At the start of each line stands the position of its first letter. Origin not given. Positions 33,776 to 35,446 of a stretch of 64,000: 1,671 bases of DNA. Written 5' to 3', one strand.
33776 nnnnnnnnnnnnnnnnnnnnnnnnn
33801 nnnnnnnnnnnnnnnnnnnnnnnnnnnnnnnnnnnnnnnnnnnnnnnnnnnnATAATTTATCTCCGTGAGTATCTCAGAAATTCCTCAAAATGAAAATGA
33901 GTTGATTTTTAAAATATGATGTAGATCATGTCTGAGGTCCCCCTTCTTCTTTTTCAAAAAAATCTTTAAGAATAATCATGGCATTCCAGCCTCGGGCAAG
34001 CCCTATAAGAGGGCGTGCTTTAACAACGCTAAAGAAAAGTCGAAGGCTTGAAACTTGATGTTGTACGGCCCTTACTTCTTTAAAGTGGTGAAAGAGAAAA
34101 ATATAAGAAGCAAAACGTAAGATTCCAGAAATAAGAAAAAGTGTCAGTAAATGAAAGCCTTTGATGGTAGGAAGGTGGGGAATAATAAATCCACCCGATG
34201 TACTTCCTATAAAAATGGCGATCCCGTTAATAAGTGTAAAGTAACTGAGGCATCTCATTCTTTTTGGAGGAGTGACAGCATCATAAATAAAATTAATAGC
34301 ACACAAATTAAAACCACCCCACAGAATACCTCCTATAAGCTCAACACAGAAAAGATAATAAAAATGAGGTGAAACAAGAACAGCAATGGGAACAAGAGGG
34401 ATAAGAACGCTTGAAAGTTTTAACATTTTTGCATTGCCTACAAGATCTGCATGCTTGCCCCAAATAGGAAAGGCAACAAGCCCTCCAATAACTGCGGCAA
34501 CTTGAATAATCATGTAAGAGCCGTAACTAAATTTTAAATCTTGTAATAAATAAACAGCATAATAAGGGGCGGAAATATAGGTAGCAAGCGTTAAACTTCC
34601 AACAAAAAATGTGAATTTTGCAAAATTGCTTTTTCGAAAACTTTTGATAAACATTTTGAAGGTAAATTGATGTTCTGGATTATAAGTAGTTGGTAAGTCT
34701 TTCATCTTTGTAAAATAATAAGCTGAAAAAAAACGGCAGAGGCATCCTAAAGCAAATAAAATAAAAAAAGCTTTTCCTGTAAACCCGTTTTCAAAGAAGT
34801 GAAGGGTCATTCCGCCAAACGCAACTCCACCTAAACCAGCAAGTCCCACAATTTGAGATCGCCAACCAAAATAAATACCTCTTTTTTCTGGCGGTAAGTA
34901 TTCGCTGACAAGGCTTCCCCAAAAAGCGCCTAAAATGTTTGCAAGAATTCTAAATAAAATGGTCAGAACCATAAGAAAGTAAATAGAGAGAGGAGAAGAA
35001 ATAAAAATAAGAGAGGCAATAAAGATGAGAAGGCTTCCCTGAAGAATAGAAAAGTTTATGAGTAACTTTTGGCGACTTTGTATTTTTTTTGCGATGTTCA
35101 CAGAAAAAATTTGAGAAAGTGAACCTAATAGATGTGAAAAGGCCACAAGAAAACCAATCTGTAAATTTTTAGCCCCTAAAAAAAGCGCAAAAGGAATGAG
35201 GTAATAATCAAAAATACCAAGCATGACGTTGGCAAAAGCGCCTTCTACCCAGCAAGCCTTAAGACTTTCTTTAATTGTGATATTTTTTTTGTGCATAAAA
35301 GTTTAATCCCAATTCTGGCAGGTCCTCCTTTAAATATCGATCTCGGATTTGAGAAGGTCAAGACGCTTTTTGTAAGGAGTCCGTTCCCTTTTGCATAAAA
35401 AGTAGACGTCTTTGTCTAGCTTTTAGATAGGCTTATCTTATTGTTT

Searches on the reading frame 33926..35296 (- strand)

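Call 26: search_protein_families(library=pfam, proteins=[window:33926-35296:-], max_evalue=0.0001)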
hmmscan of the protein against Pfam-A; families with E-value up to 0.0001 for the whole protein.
window:33926-35296:- (456 aa): 1 family
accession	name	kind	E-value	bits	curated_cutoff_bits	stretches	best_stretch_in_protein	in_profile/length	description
PF07690.21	MFS_1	-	1.9e-19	70.2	33.4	2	234-430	7-204/347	Major Facilitator Superfamily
